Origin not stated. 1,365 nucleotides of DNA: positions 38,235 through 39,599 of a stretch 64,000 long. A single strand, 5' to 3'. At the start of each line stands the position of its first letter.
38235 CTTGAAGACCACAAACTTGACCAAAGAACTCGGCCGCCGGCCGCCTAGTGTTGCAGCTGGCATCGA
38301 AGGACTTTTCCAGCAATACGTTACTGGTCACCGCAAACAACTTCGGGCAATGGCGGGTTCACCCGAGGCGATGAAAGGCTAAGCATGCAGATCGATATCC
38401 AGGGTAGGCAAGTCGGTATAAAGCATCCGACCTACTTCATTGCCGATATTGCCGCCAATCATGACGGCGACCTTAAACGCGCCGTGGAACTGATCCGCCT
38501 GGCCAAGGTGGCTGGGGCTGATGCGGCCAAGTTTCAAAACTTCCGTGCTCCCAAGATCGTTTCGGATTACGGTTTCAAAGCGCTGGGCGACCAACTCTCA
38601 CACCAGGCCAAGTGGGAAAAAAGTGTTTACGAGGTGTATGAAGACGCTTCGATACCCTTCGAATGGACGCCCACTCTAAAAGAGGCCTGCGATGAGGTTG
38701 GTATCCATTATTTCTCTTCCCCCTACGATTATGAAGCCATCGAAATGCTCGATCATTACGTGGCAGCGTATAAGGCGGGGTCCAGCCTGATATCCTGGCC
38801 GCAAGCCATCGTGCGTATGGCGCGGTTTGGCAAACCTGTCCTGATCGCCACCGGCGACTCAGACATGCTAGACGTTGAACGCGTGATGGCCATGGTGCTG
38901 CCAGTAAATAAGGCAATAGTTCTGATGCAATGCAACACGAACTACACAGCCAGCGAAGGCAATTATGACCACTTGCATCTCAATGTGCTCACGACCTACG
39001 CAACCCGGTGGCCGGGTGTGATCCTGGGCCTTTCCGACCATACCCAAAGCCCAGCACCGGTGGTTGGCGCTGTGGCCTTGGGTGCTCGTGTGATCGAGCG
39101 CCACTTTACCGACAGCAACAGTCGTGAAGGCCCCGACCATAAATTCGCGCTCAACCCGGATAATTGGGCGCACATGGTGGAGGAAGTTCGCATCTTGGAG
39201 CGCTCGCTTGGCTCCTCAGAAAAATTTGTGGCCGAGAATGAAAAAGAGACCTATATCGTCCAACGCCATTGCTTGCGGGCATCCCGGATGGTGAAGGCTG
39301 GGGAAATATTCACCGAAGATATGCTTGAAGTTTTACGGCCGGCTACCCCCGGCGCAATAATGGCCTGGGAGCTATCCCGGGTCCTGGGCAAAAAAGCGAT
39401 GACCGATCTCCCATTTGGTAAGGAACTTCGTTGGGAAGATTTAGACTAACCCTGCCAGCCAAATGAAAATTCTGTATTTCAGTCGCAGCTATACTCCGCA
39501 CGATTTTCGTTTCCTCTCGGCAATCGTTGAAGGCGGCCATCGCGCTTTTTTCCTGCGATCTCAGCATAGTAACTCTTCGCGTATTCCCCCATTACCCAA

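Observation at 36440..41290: Nonulosonic-acid sub-cluster in which PseB is followed by an RmlD-like reductase instead of the PseC aminotransferase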

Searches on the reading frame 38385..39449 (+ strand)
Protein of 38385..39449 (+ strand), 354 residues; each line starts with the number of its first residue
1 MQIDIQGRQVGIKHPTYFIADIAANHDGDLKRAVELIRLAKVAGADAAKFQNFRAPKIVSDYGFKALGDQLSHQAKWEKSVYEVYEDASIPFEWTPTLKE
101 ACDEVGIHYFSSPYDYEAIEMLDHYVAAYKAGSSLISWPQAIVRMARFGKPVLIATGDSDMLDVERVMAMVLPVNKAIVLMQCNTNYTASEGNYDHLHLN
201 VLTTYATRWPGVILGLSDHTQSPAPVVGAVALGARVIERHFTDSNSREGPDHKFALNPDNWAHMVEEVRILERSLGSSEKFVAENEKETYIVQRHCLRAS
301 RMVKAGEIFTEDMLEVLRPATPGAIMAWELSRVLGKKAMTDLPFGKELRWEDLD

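Call 4: search_protein_families(library=pfam, proteins=[window:38385-39449:+])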
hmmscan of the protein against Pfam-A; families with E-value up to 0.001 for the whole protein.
window:38385-39449:+ (354 aa): 2 families
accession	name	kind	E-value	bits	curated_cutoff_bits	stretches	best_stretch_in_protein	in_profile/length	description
PF03102.20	NeuB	-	1e-60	205.7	22.1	1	36-280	1-241/241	NeuB family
PF08666.17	SAF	-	0.00026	21.9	21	1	297-353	4-62/63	SAF domain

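Call 5: search_protein_families(library=ncbifam, proteins=[window:38385-39449:+])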
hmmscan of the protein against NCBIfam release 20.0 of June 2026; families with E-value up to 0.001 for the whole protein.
window:38385-39449:+ (354 aa): 2 families
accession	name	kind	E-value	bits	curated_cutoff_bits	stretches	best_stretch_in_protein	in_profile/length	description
TIGR03569.1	NeuB_NnaB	equivalog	7.2e-73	245.5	399.65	1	16-346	1-327/329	N-acetylneuraminate synthase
TIGR03586.1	PseI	equivalog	3.2e-66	223.8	340.25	1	16-348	2-327/327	pseudaminic acid synthase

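Call 10: find_encoding_contigs(protein=window:38385-39449:+, flank=10000, max_places=6)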
Protein window:38385-39449:+ (354 aa): 1 contig read that carries it; 1 place shown.
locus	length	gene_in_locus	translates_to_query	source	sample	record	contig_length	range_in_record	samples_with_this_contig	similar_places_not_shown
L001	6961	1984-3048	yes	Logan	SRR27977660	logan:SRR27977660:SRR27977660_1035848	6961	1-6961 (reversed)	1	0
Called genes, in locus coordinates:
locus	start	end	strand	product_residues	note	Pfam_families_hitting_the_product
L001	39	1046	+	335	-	PF01073:3Beta_HSD, PF01370:Epimerase, PF02719:Polysacc_synt_2, PF04321:RmlD_sub_bind, PF05368:NmrA (weak), PF07993:NAD_binding_4 (faint), PF16363:GDP_Man_Dehyd, PF13460:NAD_binding_10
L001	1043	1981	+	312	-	PF01370:Epimerase, PF04321:RmlD_sub_bind, PF07993:NAD_binding_4 (faint), PF16363:GDP_Man_Dehyd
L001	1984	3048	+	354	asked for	PF03102:NeuB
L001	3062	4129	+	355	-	PF13439:Glyco_transf_4, PF13579:Glyco_trans_4_4 (weak), PF13477:Glyco_trans_4_2, PF00534:Glycos_transf_1, PF13692:Glyco_trans_1_4, PF13524:Glyco_trans_1_2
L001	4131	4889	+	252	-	PF02348:CTP_transf_3, PF12804:NTP_transf_3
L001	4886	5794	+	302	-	-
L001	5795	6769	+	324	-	PF00535:Glycos_transf_2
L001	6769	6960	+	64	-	?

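Call 16: find_homologous_proteins(query=window:38385-39449:+, max_evalue=1e-20)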
Query window:38385-39449:+ (354 aa): 8000 proteins with E <= 1e-20 among 8000 candidates; the best 120 are listed.
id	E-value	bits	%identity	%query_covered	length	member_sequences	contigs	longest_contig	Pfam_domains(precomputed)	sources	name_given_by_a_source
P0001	2.2e-238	808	100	100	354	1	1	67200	PF03102.21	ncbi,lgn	ncbi:MAG: N-acetylneuraminate synthase family protein [Anaerolineales bacterium]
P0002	2.5e-211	719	88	100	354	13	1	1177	PF03102.21,PF08666.18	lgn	-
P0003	2.8e-208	709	87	100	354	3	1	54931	PF03102.21,PF08666.18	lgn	-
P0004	1.9e-207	706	87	100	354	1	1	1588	PF03102.21,PF08666.18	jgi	jgi:N-acetylneuraminate synthase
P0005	2.2e-207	706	86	100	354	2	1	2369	PF03102.21,PF08666.18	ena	-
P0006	3.1e-207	706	86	100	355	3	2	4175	PF03102.21,PF08666.18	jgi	jgi:sialic acid synthase SpsE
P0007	4.0e-207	705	86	100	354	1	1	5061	PF03102.21,PF08666.18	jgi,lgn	jgi:sialic acid synthase SpsE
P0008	1.0e-206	704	85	100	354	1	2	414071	PF03102.21,PF08666.18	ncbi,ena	-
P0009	2.3e-204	696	86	99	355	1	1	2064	PF03102.21,PF08666.18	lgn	-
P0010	3.4e-204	696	85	100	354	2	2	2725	PF03102.21,PF08666.18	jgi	jgi:sialic acid synthase SpsE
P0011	3.6e-204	696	84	100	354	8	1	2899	PF03102.21,PF08666.18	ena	-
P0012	4.9e-204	695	85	100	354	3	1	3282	PF03102.21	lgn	-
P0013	2.8e-203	693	84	100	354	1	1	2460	PF03102.21,PF08666.18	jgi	jgi:sialic acid synthase SpsE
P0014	5.1e-203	692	83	100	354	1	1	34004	PF03102.21,PF08666.18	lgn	-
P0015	5.8e-203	692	84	100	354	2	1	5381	PF03102.21,PF08666.18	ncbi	-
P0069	2.4e-195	667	81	100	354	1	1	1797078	PF03102.21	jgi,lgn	jgi:N-acetylneuraminate synthase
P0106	1.2e-181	622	76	100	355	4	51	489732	PF03102.21,PF08666.18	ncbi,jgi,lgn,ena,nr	ncbi:MAG: N-acetylneuraminate synthase [Chloroflexi bacterium]|nr:N-acetylneuraminate synthase [Chlo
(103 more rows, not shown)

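Call 17: find_encoding_contigs(protein=P0106, flank=10000, max_places=3)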
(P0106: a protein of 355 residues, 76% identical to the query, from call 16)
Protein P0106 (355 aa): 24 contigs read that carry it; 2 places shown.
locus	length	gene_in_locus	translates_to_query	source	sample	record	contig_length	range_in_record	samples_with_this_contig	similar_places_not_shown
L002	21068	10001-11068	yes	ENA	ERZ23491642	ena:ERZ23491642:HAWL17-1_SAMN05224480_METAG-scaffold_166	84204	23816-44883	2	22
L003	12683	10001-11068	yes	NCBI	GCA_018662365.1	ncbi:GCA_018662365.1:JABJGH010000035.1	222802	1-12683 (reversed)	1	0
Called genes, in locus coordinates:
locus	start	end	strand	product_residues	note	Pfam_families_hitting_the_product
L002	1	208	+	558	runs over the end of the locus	PF00501:AMP-binding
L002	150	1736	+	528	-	PF13231:PMT_2 (weak)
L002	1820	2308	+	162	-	PF13412:HTH_24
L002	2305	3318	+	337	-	PF01073:3Beta_HSD, PF01370:Epimerase, PF02719:Polysacc_synt_2, PF04321:RmlD_sub_bind, PF16363:GDP_Man_Dehyd, PF07993:NAD_binding_4 (weak)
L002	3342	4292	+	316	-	PF01370:Epimerase, PF02719:Polysacc_synt_2 (faint), PF04321:RmlD_sub_bind, PF16363:GDP_Man_Dehyd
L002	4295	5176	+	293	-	PF01061:ABC2_membrane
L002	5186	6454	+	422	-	PF00005:ABC_tran, PF14524:Wzt_C (weak)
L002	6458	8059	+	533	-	PF05159:Capsule_synth (weak)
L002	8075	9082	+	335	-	PF00106:adh_short (weak), PF01073:3Beta_HSD, PF01370:Epimerase, PF02719:Polysacc_synt_2, PF04321:RmlD_sub_bind, PF05368:NmrA, PF16363:GDP_Man_Dehyd, PF13460:NAD_binding_10, +2 more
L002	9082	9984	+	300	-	PF01370:Epimerase, PF04321:RmlD_sub_bind, PF16363:GDP_Man_Dehyd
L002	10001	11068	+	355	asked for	PF03102:NeuB, PF08666:SAF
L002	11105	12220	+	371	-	PF13439:Glyco_transf_4, PF13477:Glyco_trans_4_2, PF13579:Glyco_trans_4_4 (weak), PF00534:Glycos_transf_1, PF13692:Glyco_trans_1_4, PF13524:Glyco_trans_1_2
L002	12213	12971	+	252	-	PF02348:CTP_transf_3, PF12804:NTP_transf_3 (weak)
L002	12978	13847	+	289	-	PF13489:Methyltransf_23, PF08241:Methyltransf_11, PF08242:Methyltransf_12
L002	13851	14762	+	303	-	-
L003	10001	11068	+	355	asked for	PF03102:NeuB, PF08666:SAF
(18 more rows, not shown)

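Call 18: find_encoding_contigs(protein=P0069, flank=10000, max_places=2)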
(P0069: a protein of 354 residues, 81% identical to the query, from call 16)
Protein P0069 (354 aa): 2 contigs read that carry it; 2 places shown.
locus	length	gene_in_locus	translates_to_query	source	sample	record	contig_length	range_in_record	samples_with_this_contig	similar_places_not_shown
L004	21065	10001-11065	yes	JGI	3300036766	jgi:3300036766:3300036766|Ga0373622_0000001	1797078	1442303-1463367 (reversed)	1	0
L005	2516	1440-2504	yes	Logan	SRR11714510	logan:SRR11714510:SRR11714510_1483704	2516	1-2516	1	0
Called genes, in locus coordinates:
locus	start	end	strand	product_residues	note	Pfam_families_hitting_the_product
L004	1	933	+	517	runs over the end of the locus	PF13231:PMT_2 (weak)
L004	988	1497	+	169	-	PF01047:MarR (weak), PF12802:MarR_2 (weak), PF13412:HTH_24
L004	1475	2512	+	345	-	PF01073:3Beta_HSD, PF01370:Epimerase, PF02719:Polysacc_synt_2 (weak), PF04321:RmlD_sub_bind, PF13460:NAD_binding_10 (weak), PF16363:GDP_Man_Dehyd, PF07993:NAD_binding_4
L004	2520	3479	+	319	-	PF04321:RmlD_sub_bind (weak), PF01370:Epimerase, PF02719:Polysacc_synt_2 (faint), PF16363:GDP_Man_Dehyd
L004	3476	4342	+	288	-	PF01061:ABC2_membrane, PF12698:ABC2_membrane_3 (weak)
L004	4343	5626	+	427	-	PF00005:ABC_tran, PF14524:Wzt_C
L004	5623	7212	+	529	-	PF05159:Capsule_synth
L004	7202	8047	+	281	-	PF08241:Methyltransf_11, PF13649:Methyltransf_25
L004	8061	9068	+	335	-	PF00106:adh_short (weak), PF01073:3Beta_HSD, PF01370:Epimerase, PF02719:Polysacc_synt_2, PF04321:RmlD_sub_bind, PF05368:NmrA, PF16363:GDP_Man_Dehyd, PF13460:NAD_binding_10, +2 more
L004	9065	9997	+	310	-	PF01370:Epimerase, PF02719:Polysacc_synt_2 (faint), PF04321:RmlD_sub_bind, PF16363:GDP_Man_Dehyd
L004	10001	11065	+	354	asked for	PF03102:NeuB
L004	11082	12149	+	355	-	PF13439:Glyco_transf_4 (faint), PF13477:Glyco_trans_4_2 (weak), PF00534:Glycos_transf_1, PF13692:Glyco_trans_1_4, PF13524:Glyco_trans_1_2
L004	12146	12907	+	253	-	PF02348:CTP_transf_3, PF12804:NTP_transf_3 (weak)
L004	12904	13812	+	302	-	-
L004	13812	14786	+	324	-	PF00535:Glycos_transf_2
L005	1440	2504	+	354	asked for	PF03102:NeuB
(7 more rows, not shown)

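Call 22: search_solved_structures(query=window:38385-39449:+, max_evalue=0.00001, show_alignments=2)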
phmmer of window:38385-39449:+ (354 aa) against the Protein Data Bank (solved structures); distinct sequences matched with E-value up to 0.00001: 8.
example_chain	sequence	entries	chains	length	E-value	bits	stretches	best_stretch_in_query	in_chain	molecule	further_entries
8h2c_A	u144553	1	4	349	2.3e-43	151.9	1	15-352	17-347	Pseudaminic acid synthase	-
1xuu_A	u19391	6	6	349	1.2e-40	143.1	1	4-353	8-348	polysialic acid capsule biosynthesis protein SiaC | N-acetylneuraminate synthase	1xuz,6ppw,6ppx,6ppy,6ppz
1vli_A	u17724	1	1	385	1.4e-40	142.8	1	5-353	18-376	Spore coat polysaccharide biosynthesis protein spsE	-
4ipj_A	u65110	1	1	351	3.1e-40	141.7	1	4-353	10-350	Polysialic acid capsule biosynthesis protein SiaC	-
4ipi_A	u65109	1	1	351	7.6e-40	140.4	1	4-353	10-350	Polysialic acid capsule biosynthesis protein SiaC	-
2wqp_A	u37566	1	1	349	2.8e-39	138.5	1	4-353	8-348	POLYSIALIC ACID CAPSULE BIOSYNTHESIS PROTEIN SIAC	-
3g8r_A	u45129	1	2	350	2.2e-22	82.9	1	17-342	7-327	Probable spore coat polysaccharide biosynthesis protein E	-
6ncs_A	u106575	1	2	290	4e-18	69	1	5-297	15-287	N-acetylneuraminic acid (Sialic acid) synthetase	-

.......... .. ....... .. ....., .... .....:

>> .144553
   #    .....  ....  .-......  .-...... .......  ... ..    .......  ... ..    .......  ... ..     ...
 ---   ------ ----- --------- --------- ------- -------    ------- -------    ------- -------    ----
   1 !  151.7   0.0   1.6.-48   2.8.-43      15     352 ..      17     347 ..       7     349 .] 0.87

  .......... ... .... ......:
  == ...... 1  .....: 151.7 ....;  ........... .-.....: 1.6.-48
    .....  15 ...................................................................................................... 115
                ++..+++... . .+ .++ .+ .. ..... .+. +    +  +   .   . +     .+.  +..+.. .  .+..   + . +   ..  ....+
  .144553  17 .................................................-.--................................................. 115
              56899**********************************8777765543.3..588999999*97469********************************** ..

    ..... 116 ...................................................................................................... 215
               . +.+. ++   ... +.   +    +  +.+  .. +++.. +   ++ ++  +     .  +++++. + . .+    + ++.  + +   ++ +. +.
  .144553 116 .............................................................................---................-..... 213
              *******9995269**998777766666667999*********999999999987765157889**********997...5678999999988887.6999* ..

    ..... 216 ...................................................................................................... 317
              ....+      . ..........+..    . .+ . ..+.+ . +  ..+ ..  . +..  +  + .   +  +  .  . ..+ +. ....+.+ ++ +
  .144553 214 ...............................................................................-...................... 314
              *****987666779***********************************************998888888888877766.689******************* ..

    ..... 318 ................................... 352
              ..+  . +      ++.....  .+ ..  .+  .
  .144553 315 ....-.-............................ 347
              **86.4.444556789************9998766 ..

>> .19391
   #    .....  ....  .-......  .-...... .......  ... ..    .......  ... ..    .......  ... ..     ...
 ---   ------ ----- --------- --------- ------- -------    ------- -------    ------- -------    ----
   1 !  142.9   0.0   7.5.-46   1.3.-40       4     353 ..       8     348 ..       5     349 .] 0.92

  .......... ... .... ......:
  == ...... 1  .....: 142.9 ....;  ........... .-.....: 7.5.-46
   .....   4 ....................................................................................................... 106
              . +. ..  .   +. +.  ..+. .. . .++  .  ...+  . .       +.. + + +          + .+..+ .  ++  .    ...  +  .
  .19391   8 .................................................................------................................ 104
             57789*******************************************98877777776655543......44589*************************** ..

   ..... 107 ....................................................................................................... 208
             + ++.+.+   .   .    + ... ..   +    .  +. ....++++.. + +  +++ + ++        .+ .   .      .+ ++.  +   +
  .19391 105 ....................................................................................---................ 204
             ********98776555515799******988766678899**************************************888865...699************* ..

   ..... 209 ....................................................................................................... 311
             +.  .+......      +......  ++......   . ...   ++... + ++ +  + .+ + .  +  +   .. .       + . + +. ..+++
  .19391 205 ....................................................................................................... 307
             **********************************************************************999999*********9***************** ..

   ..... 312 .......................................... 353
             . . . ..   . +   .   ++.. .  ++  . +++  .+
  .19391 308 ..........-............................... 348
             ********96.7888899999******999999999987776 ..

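Call 28: search_protein_representatives(protein=window:38385-39449:+)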
Query: 354 residues. Proteins with E-value up to 0.001 (for the whole library): 14805; up to 1e-10: 7647; up to 1e-30: 1358. The best 150 are listed.
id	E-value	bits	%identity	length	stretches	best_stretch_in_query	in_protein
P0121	5.8e-124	430.2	55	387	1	6-353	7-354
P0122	3.3e-109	381.7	51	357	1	3-352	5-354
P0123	6.5e-104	364.3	52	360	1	2-339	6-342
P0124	4.5e-99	348.3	48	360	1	5-353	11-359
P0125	3.7e-98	345.3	51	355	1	13-345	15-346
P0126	5.8e-86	305.2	44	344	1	10-342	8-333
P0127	3.8e-84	299.3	44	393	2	3-274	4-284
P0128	7.2e-80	285.2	61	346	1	5-237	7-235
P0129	1.3e-79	284.3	45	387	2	16-283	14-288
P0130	3.7e-79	282.8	46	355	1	18-337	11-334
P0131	1.3e-78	281.0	41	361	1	16-353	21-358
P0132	4.8e-78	279.2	47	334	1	16-351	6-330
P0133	3.3e-74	266.6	41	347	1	16-338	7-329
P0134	5.9e-74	265.8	47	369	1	16-320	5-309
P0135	8.7e-74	265.2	44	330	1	18-325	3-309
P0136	4.3e-73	262.9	41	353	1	3-353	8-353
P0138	3.8e-71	256.5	43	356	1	4-353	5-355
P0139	1.0e-70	255.1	43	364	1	5-352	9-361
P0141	7.9e-70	252.2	40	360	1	15-352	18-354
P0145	1.7e-68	247.8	39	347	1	16-338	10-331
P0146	1.1e-67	245.1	41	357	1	5-353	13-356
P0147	2.8e-67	243.8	39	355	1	3-351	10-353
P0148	3.5e-67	243.5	39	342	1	18-337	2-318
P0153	3.8e-66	240.1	39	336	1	17-353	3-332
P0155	2.1e-65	237.6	41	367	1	9-353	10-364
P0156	2.5e-65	237.4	37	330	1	16-353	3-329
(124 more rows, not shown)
